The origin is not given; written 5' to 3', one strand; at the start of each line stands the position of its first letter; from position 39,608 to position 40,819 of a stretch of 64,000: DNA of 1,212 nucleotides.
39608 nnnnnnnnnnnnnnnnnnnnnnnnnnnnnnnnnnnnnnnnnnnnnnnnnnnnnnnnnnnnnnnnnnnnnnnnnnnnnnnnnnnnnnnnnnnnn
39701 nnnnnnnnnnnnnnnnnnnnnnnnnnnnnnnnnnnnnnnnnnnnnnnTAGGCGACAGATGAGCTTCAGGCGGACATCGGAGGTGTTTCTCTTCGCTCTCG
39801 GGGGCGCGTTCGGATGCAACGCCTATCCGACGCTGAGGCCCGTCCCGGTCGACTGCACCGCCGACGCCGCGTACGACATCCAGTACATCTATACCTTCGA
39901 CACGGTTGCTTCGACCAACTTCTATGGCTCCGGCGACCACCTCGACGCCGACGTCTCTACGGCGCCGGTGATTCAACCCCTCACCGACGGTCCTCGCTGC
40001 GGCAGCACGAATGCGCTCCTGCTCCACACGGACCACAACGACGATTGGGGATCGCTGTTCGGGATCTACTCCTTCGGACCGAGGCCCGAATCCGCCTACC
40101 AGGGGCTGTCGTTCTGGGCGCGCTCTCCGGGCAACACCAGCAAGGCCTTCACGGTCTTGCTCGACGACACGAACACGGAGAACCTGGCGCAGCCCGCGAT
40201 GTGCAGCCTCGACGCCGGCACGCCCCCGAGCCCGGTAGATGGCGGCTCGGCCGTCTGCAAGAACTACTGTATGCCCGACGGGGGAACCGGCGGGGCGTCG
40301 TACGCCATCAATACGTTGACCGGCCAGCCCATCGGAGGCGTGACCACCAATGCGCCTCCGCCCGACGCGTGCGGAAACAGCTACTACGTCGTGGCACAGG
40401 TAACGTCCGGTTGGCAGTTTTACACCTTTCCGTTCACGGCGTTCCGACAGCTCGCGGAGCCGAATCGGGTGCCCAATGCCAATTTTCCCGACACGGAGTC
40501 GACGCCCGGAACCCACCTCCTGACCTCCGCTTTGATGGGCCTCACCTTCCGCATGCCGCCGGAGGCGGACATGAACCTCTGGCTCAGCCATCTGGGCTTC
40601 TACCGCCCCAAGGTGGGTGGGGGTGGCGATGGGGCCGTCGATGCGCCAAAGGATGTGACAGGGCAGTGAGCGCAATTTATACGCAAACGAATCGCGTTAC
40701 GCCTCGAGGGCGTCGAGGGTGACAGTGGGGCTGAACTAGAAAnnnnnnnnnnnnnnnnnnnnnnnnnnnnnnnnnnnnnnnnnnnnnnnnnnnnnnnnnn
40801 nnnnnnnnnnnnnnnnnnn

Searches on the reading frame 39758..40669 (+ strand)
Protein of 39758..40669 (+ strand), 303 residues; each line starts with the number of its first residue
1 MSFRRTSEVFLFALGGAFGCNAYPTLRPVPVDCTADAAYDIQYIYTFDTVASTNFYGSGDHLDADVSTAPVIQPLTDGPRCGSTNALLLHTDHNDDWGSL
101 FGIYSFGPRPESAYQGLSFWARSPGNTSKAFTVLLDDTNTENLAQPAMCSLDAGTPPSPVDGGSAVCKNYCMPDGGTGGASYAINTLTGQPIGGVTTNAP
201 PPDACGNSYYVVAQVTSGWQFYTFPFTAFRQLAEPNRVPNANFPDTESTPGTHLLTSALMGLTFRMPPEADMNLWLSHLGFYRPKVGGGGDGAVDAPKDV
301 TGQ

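Call 9: search_protein_families(library=pfam, proteins=[window:39758-40669:+], max_evalue=0.001)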
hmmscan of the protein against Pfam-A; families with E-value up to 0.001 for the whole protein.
window:39758-40669:+ (303 aa): 0 families

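Call 31: search_protein_families(library=ncbifam, proteins=[window:39758-40669:+], max_evalue=0.001)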
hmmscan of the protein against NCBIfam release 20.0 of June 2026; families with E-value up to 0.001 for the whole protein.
window:39758-40669:+ (303 aa): 0 families

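Call 49: search_protein_families(library=pfam, proteins=[window:39758-40669:+], max_evalue=10)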
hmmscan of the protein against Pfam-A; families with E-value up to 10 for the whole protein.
window:39758-40669:+ (303 aa): 1 family
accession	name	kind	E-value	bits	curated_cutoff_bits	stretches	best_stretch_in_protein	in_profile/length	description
PF17418.7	SdpA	-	0.095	13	25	1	113-146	12-45/141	Sporulation delaying protein SdpA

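Call 51: find_homologous_proteins(query=window:39758-40669:+, max_evalue=0.00001)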
Query window:39758-40669:+ (303 aa): 128 proteins with E <= 0.00001 among 2578 candidates; the best 120 are listed.
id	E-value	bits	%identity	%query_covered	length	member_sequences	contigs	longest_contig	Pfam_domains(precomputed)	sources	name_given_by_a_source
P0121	8.6e-208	707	100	100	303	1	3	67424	-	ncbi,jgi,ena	jgi:hypothetical protein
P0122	1.9e-168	578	81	100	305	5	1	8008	-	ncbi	-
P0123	6.0e-165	567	80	100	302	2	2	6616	-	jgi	jgi:hypothetical protein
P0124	2.8e-162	558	82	94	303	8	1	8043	-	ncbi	-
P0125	7.5e-162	556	80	100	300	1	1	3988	-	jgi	jgi:hypothetical protein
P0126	8.8e-159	546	78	100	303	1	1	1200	-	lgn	-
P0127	2.3e-157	542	80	94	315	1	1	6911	-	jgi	jgi:hypothetical protein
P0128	5.9e-153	527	76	100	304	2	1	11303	-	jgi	jgi:hypothetical protein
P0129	2.3e-152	525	76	100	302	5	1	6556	-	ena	-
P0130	4.6e-152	524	76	100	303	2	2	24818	-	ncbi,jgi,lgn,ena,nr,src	ncbi:MAG TPA: hypothetical protein VFG23_18980 [Polyangia bacterium]|nr:hypothetical protein [Polyan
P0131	1.9e-149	516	74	97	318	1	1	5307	-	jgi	-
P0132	3.3e-145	502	74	94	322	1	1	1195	-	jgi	jgi:hypothetical protein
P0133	4.4e-142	492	72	100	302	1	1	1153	-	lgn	-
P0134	7.4e-128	445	67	97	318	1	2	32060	-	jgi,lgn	jgi:hypothetical protein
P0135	2.1e-121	424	66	95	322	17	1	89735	-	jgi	jgi:hypothetical protein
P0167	8.1e-69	251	45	94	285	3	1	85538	-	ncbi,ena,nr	ncbi:MAG TPA: hypothetical protein VKZ18_13625 [Polyangia bacterium]|nr:hypothetical protein [Polyan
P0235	2.3e-45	174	40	94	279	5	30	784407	-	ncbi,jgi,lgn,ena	ncbi:MAG: hypothetical protein ABSF35_09480 [Polyangia bacterium]|jgi:hypothetical protein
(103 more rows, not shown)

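Call 52: find_encoding_contigs(protein=P0235, flank=10000, max_places=2)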
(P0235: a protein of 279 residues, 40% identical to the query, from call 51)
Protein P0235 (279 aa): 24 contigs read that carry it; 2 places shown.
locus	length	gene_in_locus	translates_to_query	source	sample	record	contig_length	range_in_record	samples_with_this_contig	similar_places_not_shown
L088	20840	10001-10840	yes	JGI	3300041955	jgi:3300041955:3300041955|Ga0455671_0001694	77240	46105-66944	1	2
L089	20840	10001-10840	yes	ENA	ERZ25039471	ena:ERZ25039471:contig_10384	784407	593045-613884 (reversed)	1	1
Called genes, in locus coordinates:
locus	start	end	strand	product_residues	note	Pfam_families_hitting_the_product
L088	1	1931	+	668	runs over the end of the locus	PF12891:Glyco_hydro_44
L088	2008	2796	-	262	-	PF03447:NAD_binding_3, PF01958:Asp_DH_C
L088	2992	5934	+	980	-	PF13802:Gal_mutarotas_2, PF07691:PA14, PF01055:Glyco_hydro_31_2nd, PF21365:Glyco_hydro_31_3rd, PF17137:DUF5110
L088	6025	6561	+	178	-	PF13442:Cytochrome_CBB3 (weak), PF00034:Cytochrom_C (faint)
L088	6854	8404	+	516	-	-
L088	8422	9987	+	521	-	-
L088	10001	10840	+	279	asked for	-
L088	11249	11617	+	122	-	-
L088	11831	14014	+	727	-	PF15902:Sortilin-Vps10 (faint), PF02012:BNR (faint)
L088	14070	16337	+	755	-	PF15902:Sortilin-Vps10 (faint), PF25852:DUF6242_C (faint), PF02012:BNR (faint)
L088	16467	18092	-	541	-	PF00474:SSF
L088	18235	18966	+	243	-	-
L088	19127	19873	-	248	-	PF01061:ABC2_membrane, PF12698:ABC2_membrane_3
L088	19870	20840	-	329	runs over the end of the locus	PF00005:ABC_tran, PF13304:AAA_21, PF13732:DrrA1-3_C (weak)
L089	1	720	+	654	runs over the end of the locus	PF12891:Glyco_hydro_44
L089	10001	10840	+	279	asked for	-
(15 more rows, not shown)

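Call 53: find_encoding_contigs(protein=P0167, flank=10000, max_places=2)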
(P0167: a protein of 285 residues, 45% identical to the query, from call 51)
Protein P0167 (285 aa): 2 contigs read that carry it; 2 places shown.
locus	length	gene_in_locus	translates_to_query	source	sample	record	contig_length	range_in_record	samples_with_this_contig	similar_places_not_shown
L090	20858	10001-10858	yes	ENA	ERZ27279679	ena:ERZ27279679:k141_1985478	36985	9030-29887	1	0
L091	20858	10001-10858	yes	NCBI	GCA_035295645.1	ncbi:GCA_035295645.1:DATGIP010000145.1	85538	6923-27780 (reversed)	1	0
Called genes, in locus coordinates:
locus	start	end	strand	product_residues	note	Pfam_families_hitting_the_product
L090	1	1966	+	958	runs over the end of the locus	PF00675:Peptidase_M16, PF05193:Peptidase_M16_C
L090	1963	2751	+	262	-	-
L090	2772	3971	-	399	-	-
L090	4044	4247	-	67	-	-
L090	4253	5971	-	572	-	PF00474:SSF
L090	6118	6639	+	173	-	PF00034:Cytochrom_C, PF13442:Cytochrome_CBB3 (faint)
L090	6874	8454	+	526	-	-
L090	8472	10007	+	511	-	-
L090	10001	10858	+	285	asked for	-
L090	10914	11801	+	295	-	-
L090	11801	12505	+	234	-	-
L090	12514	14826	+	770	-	PF15902:Sortilin-Vps10 (faint), PF02012:BNR (faint)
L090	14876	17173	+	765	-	PF15902:Sortilin-Vps10 (faint), PF02012:BNR (faint)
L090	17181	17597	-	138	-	-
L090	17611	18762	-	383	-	PF10509:GalKase_gal_bdg, PF00288:GHMP_kinases_N, PF08544:GHMP_kinases_C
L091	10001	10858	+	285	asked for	-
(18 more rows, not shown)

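Call 68: predict_structure(alignment_id=A2)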
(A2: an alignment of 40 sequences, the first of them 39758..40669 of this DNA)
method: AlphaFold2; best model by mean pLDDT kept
length: 303 residues; sequences in the alignment: 40
mean_pLDDT: 70.3   pTM: 0.72
mean pLDDT of the five models: 70.3, 66.4, 65.7, 65.7, 61.3
residues with pLDDT >= 90: 47; 70-90: 128; 50-70: 69; < 50: 59
segments of 3 or more residues with pLDDT < 50: 1-25, 152-155, 173-180, 248-250, 288-303
pLDDT, mean of each block of 10 residues (from residue 1): 36 34 49 87 86 80 76 88 92 79 84 87 78 86 64 51 63 43 61 59 78 87 88 67 57 70 85 92 71 41 35
secondary structure, 60 per line:
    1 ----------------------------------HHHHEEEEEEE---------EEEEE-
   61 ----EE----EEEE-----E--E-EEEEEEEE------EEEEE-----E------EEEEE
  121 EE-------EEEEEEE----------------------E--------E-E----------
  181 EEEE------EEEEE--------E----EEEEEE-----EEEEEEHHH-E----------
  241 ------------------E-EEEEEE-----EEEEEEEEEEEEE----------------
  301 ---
elements in order: H35-38 E39-45 E55-59 E71-74 E85-92 E99-103 E116-122 E130-136 E181-184 E191-195 E209-214 E220-225 E261-266 E272-284
